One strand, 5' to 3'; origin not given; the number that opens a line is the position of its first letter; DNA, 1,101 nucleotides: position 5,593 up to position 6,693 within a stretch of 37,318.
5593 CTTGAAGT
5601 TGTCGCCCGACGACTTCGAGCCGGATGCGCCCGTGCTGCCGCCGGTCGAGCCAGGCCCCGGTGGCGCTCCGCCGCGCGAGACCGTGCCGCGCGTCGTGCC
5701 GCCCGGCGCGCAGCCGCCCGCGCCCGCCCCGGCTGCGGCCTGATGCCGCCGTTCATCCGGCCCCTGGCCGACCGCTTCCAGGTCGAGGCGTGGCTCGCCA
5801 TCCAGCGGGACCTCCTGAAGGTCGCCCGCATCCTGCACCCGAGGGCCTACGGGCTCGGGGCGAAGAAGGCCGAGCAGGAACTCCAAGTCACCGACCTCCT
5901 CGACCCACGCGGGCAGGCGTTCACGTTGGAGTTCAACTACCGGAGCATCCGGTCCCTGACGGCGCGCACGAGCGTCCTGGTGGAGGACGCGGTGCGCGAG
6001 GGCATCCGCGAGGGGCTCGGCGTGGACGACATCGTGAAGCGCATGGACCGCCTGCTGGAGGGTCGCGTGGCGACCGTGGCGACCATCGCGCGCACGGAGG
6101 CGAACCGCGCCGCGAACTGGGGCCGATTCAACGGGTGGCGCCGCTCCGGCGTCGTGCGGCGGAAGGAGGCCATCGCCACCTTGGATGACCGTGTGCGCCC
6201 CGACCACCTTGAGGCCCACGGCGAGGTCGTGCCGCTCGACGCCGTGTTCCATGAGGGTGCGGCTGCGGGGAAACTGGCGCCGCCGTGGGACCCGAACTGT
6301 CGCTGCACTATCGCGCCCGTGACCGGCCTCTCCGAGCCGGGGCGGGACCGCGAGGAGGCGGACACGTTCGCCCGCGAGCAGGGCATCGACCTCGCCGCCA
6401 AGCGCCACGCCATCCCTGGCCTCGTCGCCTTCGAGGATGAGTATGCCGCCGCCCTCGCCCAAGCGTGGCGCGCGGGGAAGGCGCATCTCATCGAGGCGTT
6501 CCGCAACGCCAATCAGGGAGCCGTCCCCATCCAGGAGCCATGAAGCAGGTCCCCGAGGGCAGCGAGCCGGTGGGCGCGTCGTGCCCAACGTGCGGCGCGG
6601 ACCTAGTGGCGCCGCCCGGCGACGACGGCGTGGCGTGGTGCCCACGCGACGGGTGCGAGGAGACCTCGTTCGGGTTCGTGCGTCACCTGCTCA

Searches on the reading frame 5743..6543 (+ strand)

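Call 10: search_protein_families(library=pfam, proteins=[window:5743-6543:+], max_evalue=0.01)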
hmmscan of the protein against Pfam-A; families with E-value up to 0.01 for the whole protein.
window:5743-6543:+ (266 aa): 1 family
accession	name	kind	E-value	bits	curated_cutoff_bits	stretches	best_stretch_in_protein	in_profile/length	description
PF04233.19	Phage_Mu_F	-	4.2e-15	56.9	29.6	1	80-190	3-111/112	Phage Mu protein F like protein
